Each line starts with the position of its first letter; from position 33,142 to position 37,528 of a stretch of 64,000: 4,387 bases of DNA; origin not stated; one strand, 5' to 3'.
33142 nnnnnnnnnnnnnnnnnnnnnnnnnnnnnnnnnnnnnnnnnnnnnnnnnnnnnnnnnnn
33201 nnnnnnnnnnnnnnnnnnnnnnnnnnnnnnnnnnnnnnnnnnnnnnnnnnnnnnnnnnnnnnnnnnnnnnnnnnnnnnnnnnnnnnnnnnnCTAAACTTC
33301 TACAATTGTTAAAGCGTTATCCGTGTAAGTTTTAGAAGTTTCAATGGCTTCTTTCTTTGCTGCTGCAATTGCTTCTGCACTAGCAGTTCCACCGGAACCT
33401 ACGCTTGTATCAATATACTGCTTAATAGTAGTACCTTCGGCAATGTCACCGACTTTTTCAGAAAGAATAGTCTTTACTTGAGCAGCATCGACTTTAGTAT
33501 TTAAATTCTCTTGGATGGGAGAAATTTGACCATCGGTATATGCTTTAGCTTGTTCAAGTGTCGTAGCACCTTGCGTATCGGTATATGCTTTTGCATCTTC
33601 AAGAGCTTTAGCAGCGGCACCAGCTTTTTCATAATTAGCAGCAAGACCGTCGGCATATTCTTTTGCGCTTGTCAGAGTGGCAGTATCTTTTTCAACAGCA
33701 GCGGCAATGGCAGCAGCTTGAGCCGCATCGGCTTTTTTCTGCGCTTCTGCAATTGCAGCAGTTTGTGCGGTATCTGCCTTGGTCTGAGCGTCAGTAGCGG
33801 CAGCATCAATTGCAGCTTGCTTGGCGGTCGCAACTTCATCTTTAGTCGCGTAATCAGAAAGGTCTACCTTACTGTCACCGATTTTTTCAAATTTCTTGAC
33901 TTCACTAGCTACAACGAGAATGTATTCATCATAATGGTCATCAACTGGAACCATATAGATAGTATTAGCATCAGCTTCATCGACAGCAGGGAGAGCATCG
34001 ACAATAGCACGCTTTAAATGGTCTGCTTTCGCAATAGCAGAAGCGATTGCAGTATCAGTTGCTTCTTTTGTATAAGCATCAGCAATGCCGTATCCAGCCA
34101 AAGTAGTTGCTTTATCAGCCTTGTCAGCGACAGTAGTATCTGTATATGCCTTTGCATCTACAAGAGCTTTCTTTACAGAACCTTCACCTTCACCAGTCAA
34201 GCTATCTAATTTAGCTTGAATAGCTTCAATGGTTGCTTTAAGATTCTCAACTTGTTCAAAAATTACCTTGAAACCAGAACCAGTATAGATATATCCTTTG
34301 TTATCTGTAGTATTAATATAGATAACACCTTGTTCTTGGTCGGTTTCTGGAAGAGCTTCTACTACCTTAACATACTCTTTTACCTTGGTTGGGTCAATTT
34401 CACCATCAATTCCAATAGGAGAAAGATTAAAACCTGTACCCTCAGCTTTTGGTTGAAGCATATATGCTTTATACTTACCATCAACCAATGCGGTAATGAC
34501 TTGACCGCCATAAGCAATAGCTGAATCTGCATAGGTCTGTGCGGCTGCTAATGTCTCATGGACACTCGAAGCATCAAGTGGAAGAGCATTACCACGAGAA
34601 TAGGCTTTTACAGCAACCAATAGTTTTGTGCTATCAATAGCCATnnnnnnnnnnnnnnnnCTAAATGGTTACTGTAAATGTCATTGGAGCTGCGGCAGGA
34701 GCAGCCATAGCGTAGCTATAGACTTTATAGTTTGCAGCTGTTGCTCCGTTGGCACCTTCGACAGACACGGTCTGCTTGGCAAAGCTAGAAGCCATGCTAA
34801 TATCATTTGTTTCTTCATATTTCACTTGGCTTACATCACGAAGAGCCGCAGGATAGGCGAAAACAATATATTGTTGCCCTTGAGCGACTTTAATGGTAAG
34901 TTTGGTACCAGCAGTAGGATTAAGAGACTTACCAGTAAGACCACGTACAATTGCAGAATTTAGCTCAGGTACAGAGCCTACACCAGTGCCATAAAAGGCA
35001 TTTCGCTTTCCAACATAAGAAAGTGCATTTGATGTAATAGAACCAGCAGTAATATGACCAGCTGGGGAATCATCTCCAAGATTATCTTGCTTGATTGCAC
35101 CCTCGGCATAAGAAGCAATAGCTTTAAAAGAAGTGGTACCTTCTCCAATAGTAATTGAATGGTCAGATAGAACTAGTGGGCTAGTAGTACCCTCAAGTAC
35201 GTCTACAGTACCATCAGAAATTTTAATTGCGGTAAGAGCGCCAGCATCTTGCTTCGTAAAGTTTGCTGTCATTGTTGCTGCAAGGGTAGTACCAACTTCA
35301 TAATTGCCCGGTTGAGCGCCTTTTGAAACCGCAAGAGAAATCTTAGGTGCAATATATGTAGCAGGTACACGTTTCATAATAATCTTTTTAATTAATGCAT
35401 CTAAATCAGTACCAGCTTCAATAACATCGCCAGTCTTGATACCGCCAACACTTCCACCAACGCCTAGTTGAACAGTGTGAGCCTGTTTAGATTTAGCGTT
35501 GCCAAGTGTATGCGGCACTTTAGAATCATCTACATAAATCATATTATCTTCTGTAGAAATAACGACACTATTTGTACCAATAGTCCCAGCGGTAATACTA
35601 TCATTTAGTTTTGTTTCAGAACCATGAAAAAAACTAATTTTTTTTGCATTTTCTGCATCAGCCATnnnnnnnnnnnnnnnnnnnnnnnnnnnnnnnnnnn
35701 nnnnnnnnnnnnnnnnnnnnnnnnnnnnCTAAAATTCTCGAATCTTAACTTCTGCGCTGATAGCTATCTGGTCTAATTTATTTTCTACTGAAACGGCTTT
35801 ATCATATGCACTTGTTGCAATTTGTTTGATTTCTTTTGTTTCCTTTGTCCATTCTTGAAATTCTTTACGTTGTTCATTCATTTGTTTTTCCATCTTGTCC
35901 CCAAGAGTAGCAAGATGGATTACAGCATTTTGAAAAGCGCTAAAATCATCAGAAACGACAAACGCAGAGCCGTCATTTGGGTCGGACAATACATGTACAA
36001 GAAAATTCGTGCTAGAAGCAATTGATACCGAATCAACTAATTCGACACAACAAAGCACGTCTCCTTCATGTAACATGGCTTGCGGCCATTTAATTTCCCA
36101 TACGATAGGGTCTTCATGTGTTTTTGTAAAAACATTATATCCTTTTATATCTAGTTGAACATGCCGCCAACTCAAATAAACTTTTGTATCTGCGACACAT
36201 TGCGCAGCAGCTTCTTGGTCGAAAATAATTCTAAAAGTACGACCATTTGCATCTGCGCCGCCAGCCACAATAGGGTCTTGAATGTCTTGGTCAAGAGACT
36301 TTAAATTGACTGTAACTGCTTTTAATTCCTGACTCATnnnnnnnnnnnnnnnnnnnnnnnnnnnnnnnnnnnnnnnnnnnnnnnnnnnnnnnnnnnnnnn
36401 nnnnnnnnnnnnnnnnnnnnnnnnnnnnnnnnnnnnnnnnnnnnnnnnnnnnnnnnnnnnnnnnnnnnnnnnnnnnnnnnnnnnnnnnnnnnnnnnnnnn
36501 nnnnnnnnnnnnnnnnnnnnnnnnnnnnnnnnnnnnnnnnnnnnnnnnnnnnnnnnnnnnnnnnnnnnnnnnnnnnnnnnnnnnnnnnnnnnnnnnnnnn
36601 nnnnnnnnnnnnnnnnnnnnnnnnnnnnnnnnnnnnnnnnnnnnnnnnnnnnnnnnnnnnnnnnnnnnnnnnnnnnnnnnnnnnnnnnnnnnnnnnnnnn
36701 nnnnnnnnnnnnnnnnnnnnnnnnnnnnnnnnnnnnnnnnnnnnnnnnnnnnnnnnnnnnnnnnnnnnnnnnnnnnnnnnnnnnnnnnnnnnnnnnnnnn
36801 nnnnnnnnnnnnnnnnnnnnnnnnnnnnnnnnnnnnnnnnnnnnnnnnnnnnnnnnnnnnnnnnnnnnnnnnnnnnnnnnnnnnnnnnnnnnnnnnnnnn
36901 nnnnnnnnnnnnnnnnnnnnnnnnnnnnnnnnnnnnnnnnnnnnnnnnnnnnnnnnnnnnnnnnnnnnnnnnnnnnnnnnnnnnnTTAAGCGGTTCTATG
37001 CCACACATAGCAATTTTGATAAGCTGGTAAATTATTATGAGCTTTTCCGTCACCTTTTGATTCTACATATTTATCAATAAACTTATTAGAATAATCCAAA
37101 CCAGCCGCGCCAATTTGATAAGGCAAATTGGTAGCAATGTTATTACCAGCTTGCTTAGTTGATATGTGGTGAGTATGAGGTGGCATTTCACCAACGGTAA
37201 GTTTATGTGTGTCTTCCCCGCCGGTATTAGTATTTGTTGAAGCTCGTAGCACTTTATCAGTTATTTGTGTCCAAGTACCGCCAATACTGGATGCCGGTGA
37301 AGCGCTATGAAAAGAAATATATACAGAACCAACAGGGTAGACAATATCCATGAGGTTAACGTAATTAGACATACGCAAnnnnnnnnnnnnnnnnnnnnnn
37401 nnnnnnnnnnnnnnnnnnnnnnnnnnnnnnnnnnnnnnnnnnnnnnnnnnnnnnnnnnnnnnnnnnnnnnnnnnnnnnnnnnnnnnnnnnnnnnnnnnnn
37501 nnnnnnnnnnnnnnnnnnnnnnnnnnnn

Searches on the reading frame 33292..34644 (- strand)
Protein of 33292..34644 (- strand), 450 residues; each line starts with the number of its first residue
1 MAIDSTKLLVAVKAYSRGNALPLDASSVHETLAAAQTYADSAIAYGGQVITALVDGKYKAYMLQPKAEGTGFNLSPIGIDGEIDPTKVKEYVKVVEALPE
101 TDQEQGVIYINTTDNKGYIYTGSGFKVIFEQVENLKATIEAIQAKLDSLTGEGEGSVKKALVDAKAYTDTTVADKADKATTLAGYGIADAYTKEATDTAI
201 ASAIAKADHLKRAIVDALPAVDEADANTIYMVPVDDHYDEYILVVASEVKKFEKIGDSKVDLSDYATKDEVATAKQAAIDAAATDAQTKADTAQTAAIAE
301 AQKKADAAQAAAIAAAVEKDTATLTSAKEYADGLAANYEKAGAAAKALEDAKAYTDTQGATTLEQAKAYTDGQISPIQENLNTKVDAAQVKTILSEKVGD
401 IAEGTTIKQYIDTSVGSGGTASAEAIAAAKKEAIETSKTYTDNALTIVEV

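Call 9: search_protein_families(library=pfam, proteins=[window:33292-34644:-], max_evalue=0.001)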
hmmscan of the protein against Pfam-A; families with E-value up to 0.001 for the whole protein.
window:33292-34644:- (450 aa): 0 families

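Call 10: search_protein_families(library=phrogs, proteins=[window:33292-34644:-], max_evalue=0.001)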
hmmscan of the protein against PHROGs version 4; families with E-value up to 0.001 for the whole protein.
window:33292-34644:- (450 aa): 1 family
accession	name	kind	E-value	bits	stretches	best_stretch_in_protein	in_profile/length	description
phrog_24103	-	unknown function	1.4e-05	26.1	1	141-281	53-194/197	-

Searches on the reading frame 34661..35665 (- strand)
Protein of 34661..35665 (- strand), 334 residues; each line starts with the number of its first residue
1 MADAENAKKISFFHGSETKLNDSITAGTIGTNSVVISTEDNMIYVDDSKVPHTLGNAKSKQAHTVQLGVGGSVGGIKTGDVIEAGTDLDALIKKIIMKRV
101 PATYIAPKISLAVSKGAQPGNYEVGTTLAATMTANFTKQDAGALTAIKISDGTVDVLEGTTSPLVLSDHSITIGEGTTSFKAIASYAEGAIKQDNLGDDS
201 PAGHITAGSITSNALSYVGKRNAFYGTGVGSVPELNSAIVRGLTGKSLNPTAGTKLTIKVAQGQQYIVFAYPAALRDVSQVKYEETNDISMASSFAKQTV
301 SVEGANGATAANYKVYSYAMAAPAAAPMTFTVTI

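Call 9: search_protein_families(library=pfam, proteins=[window:34661-35665:-], max_evalue=0.001)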
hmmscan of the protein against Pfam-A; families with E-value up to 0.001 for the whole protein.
window:34661-35665:- (334 aa): 0 families

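Call 10: search_protein_families(library=phrogs, proteins=[window:34661-35665:-], max_evalue=0.001)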
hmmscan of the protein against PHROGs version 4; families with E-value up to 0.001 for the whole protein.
window:34661-35665:- (334 aa): 1 family
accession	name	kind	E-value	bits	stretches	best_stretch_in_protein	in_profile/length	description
phrog_35541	-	unknown function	1.6e-18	67.9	1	113-322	319-519/532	-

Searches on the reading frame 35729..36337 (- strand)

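Call 10: search_protein_families(library=phrogs, proteins=[window:35729-36337:-], max_evalue=0.001)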
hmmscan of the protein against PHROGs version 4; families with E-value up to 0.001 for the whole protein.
window:35729-36337:- (202 aa): 2 families
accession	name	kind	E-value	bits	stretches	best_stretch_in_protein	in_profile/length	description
phrog_32779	-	unknown function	1e-05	25.4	1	13-139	15-141/555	-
phrog_343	-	unknown function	0.00069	20.4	0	141-171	24-54/135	-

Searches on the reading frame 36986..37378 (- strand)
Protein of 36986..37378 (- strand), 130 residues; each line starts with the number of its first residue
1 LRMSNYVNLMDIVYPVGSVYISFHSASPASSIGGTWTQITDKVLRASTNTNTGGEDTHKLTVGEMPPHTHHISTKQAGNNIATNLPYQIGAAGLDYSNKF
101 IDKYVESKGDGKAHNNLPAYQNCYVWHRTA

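Call 71: search_protein_families(library=pfam, proteins=[window:36986-37378:-], max_evalue=0.001)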
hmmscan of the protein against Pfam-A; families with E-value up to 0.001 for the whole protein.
window:36986-37378:- (130 aa): 1 family
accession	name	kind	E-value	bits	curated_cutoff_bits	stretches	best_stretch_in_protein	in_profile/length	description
PF21939.1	Gp10_C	-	2.6e-18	67.7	27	1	9-129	1-139/139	Baseplate structural protein Gp10, C-terminal domain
